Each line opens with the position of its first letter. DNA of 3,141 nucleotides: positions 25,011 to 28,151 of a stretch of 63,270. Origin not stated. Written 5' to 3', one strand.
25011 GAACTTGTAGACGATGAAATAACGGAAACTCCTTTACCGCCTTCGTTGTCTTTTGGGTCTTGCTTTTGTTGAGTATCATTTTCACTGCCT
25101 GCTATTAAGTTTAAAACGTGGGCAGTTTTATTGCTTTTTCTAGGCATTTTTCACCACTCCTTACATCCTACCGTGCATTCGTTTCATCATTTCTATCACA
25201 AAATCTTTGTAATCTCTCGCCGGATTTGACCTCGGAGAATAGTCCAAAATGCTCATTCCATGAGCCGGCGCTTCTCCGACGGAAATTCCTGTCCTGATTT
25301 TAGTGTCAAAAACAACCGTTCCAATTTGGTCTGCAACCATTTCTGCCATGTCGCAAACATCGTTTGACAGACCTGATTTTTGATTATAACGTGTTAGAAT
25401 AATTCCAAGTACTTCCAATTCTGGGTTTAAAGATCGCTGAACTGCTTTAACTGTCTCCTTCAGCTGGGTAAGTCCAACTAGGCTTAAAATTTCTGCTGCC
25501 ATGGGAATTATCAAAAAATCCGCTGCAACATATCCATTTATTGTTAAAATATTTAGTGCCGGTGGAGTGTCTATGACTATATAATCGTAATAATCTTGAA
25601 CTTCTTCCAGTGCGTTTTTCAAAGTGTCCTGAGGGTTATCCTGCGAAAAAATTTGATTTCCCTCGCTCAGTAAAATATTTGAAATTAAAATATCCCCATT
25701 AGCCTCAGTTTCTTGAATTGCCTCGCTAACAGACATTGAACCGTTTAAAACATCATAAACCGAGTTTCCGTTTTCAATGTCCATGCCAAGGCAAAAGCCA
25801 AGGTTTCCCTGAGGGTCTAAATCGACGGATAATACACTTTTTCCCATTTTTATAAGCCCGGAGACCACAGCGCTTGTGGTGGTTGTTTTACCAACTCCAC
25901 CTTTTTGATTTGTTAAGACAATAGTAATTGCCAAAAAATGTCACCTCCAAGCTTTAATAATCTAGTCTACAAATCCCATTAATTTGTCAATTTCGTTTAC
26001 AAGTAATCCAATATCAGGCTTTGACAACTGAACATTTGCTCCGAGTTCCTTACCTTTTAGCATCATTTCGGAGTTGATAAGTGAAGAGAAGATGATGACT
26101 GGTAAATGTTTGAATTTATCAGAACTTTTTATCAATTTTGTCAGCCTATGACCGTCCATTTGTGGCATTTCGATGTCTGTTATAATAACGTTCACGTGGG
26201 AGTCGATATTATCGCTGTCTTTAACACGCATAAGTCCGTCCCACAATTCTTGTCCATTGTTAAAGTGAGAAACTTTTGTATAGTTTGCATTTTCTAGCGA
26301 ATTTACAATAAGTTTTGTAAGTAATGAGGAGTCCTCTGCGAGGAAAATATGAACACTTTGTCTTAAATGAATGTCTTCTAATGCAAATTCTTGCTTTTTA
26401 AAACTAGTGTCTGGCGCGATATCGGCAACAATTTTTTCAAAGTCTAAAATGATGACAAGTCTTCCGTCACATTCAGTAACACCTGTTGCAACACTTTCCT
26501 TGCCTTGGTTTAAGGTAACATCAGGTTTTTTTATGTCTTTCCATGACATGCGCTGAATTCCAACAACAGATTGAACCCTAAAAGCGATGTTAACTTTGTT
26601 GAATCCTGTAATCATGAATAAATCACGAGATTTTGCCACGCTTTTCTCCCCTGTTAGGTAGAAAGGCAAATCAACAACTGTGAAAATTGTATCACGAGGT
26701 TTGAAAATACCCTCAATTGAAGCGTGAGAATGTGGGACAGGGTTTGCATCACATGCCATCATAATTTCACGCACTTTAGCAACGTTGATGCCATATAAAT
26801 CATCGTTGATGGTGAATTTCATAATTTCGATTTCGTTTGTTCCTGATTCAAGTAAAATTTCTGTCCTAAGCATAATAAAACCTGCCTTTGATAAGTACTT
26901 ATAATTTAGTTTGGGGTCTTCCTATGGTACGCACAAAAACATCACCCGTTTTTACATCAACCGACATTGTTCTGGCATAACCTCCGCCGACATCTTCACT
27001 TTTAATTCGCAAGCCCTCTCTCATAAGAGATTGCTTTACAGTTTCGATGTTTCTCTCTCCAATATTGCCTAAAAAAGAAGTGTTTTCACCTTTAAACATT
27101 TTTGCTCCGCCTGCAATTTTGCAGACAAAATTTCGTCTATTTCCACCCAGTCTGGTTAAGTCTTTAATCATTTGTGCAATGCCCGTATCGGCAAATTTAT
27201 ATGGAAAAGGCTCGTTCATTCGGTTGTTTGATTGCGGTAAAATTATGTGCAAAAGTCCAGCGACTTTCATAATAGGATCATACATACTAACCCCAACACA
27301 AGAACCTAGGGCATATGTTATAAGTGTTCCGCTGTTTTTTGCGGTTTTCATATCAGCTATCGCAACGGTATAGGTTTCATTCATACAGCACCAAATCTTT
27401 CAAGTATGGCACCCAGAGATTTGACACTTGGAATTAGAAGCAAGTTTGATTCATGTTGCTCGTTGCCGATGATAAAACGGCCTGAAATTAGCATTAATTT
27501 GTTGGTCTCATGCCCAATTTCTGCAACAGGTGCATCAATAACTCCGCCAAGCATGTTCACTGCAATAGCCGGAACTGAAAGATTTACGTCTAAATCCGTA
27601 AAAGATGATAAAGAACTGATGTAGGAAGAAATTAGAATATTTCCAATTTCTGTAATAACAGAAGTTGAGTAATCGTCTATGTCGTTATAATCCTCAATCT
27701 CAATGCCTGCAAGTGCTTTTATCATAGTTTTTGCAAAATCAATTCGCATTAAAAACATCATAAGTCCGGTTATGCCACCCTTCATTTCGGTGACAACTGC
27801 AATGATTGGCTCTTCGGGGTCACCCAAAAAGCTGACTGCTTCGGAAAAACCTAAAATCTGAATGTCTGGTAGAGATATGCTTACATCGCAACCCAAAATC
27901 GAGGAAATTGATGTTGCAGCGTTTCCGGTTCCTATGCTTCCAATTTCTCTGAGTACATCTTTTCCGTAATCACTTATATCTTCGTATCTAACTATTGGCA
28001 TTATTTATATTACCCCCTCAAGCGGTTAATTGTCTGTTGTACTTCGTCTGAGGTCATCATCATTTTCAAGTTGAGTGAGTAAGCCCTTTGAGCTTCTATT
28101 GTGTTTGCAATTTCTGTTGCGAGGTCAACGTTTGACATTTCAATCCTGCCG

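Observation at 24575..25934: An orphan ParA ATPase plus an AT-hook/ComFB protein form the last two genes of the fla/che operon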

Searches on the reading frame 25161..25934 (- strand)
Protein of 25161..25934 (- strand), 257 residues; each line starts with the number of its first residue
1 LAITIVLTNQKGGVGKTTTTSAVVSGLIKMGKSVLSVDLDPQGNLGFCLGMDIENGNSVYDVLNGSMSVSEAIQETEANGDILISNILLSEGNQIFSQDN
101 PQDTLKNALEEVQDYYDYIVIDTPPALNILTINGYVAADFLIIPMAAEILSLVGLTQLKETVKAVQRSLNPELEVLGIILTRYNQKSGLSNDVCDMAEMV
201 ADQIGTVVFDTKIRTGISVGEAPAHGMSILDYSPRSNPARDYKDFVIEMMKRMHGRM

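Call 3: search_protein_families(library=pfam, proteins=[window:25161-25934:-], max_evalue=0.01)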
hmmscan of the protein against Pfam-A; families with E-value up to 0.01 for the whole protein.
window:25161-25934:- (257 aa): 8 families
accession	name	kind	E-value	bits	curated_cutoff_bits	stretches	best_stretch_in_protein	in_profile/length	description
PF13614.12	AAA_31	-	3e-49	167.8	27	1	4-175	3-177/177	AAA domain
PF01656.29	CbiA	-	3.8e-21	75.8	25.4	1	5-229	1-125/125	CobQ/CobB/MinD/ParA nucleotide binding domain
PF09140.17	MipZ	-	6.2e-14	52.4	20.7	1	4-166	2-150/262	ATPase MipZ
PF06564.18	CBP_BcsQ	-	3e-10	40.5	21.3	1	5-158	4-158/234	Cellulose biosynthesis protein BcsQ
PF00142.24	Fer4_NifH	-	2.2e-06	27.8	25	1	10-46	7-43/271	4Fe-4S iron sulfur cluster binding proteins, NifH/frxC family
PF02374.21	ArsA_ATPase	-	2.9e-06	27.1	24.3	1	5-125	3-134/305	Anion-transporting ATPase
PF10609.15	ParA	-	3.6e-06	27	27.1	1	4-134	5-132/246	NUBPL iron-transfer P-loop NTPase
PF03029.23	ATP_bind_1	-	0.0011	19.3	27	0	13-124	6-99/240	Conserved hypothetical ATP binding protein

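Call 15: search_protein_families(library=ncbifam, proteins=[window:25161-25934:-], max_evalue=0.001)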
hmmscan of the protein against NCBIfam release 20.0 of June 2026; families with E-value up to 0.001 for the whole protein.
window:25161-25934:- (257 aa): 22 families
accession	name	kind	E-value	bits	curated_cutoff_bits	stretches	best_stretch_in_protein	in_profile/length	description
NF041546.1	ParA_partition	equivalog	4.1e-27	95.1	180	2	99-246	60-201/203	ParA family partition ATPase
TIGR01969.1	minD_arch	subfamily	1.5e-26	93.1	201.75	1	4-250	2-231/251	cell division ATPase MinD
TIGR03453.1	partition_RepA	equivalog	5.2e-23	81.5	348.45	1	5-199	107-324/387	plasmid partitioning protein RepA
TIGR03371.1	cellulose_yhjQ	equivalog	7e-23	81.4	157.85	1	4-244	3-236/246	cellulose biosynthesis protein BcsQ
NF041283.1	PrgP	equivalog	5.1e-20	72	400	1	2-253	2-261/297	ParA superfamily DNA segregation protein PrgP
NF010443.0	PRK13869.1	subfamily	5.4e-17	61.7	446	1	5-187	124-328/405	plasmid-partitioning protein RepA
TIGR01968.1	minD_bact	equivalog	1.9e-16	60.2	212.9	1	4-200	3-190/261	septum site-determining protein MinD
NF010259.0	PRK13705.1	equivalog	2.5e-14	53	725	1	5-221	109-340/388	plasmid-partitioning protein SopA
NF008079.0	PRK10818.1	equivalog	2.5e-12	46.7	508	1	1-228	1-226/270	septum site-determining protein MinD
TIGR01007.1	eps_fam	subfamily_domain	1.5e-11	44.2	108.05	1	5-186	20-193/204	polysaccharide biosynthesis tyrosine autokinase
NF047398.1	AAA_KGGVGR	domain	2.4e-08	34.5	90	1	4-40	4-40/190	KGGVGR-motif variant AAA ATPase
NF007350.0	PRK09841.1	equivalog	3.1e-08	32.2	1248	1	5-181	534-701/726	tyrosine-protein kinase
TIGR04291.1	arsen_driv_ArsA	equivalog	1.1e-07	31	650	1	10-66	10-66/565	arsenical pump-driving ATPase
NF009701.0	PRK13230.1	subfamily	1.2e-07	31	350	1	10-65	8-62/291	nitrogenase reductase-like protein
TIGR01287.1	nifH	equivalog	2.4e-07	30.3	394.35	1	10-63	7-59/275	nitrogenase iron protein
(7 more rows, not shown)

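Call 16: search_solved_structures(query=window:25161-25934:-, max_evalue=1e-10)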
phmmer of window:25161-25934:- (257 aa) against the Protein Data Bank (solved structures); distinct sequences matched with E-value up to 1e-10: 16.
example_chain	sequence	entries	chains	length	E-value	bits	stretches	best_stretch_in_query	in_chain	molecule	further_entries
8ray_B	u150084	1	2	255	1.7e-39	139.1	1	5-252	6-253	ParA family protein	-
4pfs_A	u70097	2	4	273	2.3e-37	132.1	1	4-251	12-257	Cobyrinic Acid a,c-diamide synthase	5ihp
5if9_A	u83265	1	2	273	2.6e-37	132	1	5-251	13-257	Cobyrinic Acid a,c-diamide synthase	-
1wcv_1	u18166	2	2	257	9.8e-35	123.5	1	5-253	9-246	SEGREGATION PROTEIN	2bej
2bek_A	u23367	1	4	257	1.3e-33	119.8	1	5-253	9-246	SEGREGATION PROTEIN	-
6iub_A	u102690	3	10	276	3.5e-33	118.4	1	4-244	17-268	SpoOJ regulator (Soj)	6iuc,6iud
8jmj_A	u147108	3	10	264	3.9e-32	115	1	4-244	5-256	SpoOJ regulator (Soj)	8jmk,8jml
6non_A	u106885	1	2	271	1.3e-17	67.5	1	4-182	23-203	Cobyrinic acid ac-diamide synthase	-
6noo_A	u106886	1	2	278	1.4e-17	67.4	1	4-182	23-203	Maintenance of carboxysome positioning A protein, MCDA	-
6nop_B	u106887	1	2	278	1.8e-16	63.7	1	4-182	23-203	Cobyrinic acid ac-diamide synthase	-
3k9g_A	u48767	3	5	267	9.2e-15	58.1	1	5-183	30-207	PF-32 protein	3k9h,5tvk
1ion_A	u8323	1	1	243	5.8e-14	55.5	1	5-242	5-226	PROBABLE CELL DIVISION INHIBITOR MIND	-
1g3q_A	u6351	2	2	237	3.4e-13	53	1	5-245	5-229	CELL DIVISION INHIBITOR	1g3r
7dut_A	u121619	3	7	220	4.7e-13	52.5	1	5-167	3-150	SOJ protein (Soj)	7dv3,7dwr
4v03_A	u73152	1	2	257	2.8e-11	46.7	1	1-149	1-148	SITE-DETERMINING PROTEIN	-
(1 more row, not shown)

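Call 24: find_homologous_proteins(query=window:25161-25934:-, max_evalue=1e-20)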
Query window:25161-25934:- (257 aa): 7247 proteins with E <= 1e-20 among 8000 candidates; the best 120 are listed.
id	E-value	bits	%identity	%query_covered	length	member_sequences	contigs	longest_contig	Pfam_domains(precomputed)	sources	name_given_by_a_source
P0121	5.3e-161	552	100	100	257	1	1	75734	PF00142.25,PF10609.16,PF01656.30,PF13614.13,PF09140.18,PF06564.19,PF02374.22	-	-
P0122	6.0e-135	466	85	100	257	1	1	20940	PF00142.25,PF10609.16,PF01656.30,PF13614.13,PF09140.18,PF06564.19,PF02374.22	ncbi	-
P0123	3.0e-106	372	68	99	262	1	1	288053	PF00142.25,PF10609.16,PF01656.30,PF13614.13,PF09140.18,PF06564.19,PF02374.22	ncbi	-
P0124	2.3e-105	369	67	98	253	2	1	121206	PF00142.25,PF10609.16,PF01656.30,PF13614.13,PF09140.18,PF06564.19,PF02374.22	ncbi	-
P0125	1.7e-103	363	67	98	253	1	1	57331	PF00142.25,PF10609.16,PF01656.30,PF13614.13,PF09140.18,PF06564.19,PF02374.22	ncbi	-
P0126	2.1e-103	363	65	100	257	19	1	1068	PF00142.25,PF10609.16,PF01656.30,PF13614.13,PF09140.18,PF06564.19,PF02374.22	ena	-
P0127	2.7e-103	363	65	100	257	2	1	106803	PF00142.25,PF10609.16,PF01656.30,PF13614.13,PF09140.18,PF06564.19,PF02374.22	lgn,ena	-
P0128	2.7e-103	363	65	99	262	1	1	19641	PF00142.25,PF10609.16,PF01656.30,PF13614.13,PF09140.18,PF06564.19,PF02374.22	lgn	-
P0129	8.4e-103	361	65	98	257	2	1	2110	PF00142.25,PF10609.16,PF01656.30,PF13614.13,PF09140.18,PF06564.19,PF02374.22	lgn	-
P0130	1.0e-102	361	66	98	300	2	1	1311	PF00142.25,PF10609.16,PF01656.30,PF13614.13,PF09140.18,PF06564.19,PF03029.24,PF02374.22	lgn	-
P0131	2.8e-102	359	65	98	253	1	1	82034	PF00142.25,PF10609.16,PF01656.30,PF13614.13,PF09140.18,PF06564.19,PF02374.22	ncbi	-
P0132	5.0e-102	359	66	98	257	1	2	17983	PF00142.25,PF10609.16,PF01656.30,PF13614.13,PF09140.18,PF06564.19,PF02374.22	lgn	-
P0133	8.0e-102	358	65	99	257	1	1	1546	PF00142.25,PF10609.16,PF01656.30,PF13614.13,PF09140.18,PF06564.19,PF03029.24,PF02374.22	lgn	-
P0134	6.2e-101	355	64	98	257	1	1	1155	PF00142.25,PF10609.16,PF01656.30,PF13614.13,PF09140.18,PF06564.19,PF02374.22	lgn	-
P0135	1.3e-100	354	64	99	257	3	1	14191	PF00142.25,PF10609.16,PF01656.30,PF13614.13,PF09140.18,PF06564.19,PF02374.22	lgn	-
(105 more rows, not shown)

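Call 33: search_solved_structures(query=window:25161-25934:-, max_evalue=1e-30, show_alignments=5)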
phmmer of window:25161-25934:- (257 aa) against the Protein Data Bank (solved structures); distinct sequences matched with E-value up to 1e-30: 7.
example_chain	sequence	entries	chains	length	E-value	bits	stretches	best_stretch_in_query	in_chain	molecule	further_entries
8ray_B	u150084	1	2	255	1.7e-39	139.1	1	5-252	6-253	ParA family protein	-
4pfs_A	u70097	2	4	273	2.3e-37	132.1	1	4-251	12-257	Cobyrinic Acid a,c-diamide synthase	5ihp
5if9_A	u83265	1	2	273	2.6e-37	132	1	5-251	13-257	Cobyrinic Acid a,c-diamide synthase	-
1wcv_1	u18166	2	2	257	9.8e-35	123.5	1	5-253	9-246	SEGREGATION PROTEIN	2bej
2bek_A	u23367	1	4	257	1.3e-33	119.8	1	5-253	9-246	SEGREGATION PROTEIN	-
6iub_A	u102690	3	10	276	3.5e-33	118.4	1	4-244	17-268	SpoOJ regulator (Soj)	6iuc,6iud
8jmj_A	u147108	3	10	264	3.9e-32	115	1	4-244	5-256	SpoOJ regulator (Soj)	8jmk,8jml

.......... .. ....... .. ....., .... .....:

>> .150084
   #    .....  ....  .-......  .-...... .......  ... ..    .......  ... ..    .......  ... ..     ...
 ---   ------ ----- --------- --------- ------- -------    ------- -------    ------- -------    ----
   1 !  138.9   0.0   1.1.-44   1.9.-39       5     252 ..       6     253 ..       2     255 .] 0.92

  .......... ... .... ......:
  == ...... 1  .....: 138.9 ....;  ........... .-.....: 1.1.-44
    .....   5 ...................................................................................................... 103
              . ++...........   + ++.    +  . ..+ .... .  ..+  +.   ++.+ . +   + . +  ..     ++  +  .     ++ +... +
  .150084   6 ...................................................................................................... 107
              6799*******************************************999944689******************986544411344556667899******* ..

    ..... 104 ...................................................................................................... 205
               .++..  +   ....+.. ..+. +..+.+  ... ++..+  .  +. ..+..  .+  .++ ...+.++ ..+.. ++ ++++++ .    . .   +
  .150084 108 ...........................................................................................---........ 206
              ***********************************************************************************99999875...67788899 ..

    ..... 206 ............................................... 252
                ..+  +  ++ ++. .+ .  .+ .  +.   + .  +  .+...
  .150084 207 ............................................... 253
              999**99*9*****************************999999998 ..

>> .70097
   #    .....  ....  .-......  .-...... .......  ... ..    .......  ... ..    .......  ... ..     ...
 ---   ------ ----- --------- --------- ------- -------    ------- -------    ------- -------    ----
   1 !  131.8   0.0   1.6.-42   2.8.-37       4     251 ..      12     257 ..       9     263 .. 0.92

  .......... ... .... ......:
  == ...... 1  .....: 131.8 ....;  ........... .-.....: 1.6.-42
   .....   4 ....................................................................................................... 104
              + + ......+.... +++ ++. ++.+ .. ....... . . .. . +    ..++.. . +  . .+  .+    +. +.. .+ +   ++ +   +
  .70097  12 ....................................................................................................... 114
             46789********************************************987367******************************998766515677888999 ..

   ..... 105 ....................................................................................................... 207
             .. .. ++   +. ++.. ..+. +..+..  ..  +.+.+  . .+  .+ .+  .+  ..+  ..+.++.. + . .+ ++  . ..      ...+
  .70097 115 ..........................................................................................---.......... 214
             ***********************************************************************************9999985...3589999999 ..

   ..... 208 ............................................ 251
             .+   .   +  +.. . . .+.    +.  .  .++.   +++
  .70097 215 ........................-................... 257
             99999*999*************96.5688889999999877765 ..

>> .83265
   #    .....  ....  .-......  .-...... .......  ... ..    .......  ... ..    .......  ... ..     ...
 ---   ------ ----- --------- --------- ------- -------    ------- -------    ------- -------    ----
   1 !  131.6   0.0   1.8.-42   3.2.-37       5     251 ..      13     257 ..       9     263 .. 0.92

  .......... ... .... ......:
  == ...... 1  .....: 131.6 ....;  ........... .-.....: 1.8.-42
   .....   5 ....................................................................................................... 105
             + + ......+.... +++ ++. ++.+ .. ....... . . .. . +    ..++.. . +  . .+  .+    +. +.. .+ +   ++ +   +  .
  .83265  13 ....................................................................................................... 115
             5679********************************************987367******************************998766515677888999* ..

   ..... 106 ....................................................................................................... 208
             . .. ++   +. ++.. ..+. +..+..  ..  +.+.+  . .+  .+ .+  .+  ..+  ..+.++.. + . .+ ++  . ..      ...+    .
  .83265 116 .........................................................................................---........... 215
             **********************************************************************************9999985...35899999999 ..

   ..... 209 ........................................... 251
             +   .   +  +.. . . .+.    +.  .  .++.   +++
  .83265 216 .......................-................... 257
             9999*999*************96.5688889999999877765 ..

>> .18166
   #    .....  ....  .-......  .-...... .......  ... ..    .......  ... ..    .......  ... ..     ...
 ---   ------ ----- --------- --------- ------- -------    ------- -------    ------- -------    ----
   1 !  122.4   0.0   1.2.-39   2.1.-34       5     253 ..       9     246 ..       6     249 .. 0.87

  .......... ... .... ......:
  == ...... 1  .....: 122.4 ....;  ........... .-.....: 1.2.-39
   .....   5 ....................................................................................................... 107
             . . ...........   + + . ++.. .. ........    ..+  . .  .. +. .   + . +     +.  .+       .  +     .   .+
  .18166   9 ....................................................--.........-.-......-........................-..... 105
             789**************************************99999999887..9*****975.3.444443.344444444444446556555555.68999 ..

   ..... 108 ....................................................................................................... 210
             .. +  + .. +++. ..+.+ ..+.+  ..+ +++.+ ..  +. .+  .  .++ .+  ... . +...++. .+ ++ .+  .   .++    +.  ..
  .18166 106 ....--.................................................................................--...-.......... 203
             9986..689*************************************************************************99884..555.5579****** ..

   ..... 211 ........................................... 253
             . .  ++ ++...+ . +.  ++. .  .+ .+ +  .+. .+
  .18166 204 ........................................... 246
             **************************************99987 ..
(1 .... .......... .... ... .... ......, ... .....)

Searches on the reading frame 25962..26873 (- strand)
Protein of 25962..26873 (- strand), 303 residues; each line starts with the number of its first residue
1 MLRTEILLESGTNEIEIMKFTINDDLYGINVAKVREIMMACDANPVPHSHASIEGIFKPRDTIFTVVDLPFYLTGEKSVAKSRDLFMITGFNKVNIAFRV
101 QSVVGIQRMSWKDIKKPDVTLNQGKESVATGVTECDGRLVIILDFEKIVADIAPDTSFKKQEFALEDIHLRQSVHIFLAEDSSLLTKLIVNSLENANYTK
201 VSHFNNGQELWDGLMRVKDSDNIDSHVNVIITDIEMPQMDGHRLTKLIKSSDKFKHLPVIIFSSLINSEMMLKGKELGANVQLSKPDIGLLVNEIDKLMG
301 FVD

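Call 3: search_protein_families(library=pfam, proteins=[window:25962-26873:-], max_evalue=0.01)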
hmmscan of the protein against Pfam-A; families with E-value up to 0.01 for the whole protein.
window:25962-26873:- (303 aa): 2 families
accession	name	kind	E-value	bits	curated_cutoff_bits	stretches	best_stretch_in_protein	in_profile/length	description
PF01584.24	CheW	-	5.3e-27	94.6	23.5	1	17-151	2-136/138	CheW-like domain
PF00072.30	Response_reg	-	4.1e-18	66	30.2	1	176-293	1-108/111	Response regulator receiver domain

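Call 15: search_protein_families(library=ncbifam, proteins=[window:25962-26873:-], max_evalue=0.001)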
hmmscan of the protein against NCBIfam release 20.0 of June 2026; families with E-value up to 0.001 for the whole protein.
window:25962-26873:- (303 aa): 42 families (the best 25 are shown)
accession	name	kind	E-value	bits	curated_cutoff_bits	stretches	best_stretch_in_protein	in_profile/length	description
NF007135.0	PRK09581.1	equivalog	1.1e-10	40.9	474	1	197-286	25-106/457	PleD family two-component system response regulator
NF051850.1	RespRegRprY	equivalog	1.4e-09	37.7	370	1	172-288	3-109/234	response regulator transcription factor RprY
NF001965.0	PRK00742.1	subfamily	2.6e-09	36.7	293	1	173-289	3-111/357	chemotaxis-specific protein-glutamate methyltransferase CheB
NF046022.1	RespRegCpdRBruc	equivalog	4.7e-09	36.3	180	1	175-299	3-117/120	cell cycle two-component system response regulator CpdR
NF033120.0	vanR_FM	exception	2.7e-07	30.5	460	1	173-288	3-106/231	vancomycin resistance response regulator transcription factor, VanR-F/VanR-M family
NF007982.1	PRK10710.1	equivalog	2.8e-07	30.4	380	1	172-286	6-108/235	envelope stress response regulator BaeR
NF007903.0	PRK10612.1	equivalog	3.6e-07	30.1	260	1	10-150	12-152/167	chemotaxis protein CheW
NF007901.0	PRK10610.1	equivalog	5.4e-07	29.8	189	1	178-287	10-111/129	chemotaxis response regulator CheY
NF053854.1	RespRegPhoBBctds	equivalog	7.3e-07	28.8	270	1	224-286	39-101/225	two-component system response regulator PhoB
TIGR01818.1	ntrC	equivalog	8.2e-07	28.2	558.6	1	177-286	2-100/463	nitrogen regulation protein NR(I)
NF038297.2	hybrid_HK_HrmK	equivalog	9e-07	27.9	725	1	159-262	476-570/607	hybrid histidine kinase/response regulator HrmK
NF008099.0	PRK10841.1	equivalog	1.3e-06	26.5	920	1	163-286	814-926/949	two-component system sensor histidine kinase RcsC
TIGR01387.1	cztR_silR_copR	subfamily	3.9e-06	26.7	279.2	1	177-286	2-100/218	heavy metal response regulator transcription factor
NF041734.1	resp_reg_RppA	equivalog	3.9e-06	26.4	250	1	175-286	2-104/229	two-component system response regulator RppA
NF041367.1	CheY_Halo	equivalog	6.5e-06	26.5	200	1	177-286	2-100/114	chemotaxis protein CheY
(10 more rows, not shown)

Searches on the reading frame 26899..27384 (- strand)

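Call 3: search_protein_families(library=pfam, proteins=[window:26899-27384:-], max_evalue=0.01)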
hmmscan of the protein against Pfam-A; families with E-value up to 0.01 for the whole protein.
window:26899-27384:- (161 aa): 1 family
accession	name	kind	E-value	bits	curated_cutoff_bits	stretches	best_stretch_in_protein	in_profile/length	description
PF03975.18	CheD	-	3.3e-32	111.3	25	1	49-153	2-108/108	CheD chemotactic sensory transduction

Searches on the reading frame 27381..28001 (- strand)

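Call 3: search_protein_families(library=pfam, proteins=[window:27381-28001:-], max_evalue=0.01)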
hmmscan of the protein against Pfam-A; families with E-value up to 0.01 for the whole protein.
window:27381-28001:- (206 aa): 2 families
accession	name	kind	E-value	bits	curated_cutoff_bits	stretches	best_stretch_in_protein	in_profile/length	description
PF04509.17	CheC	-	2.6e-16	59.7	22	2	113-146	3-36/38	CheC-like family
PF13690.11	CheX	-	4.5e-10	39.9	27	1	68-147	2-73/94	Chemotaxis phosphatase CheX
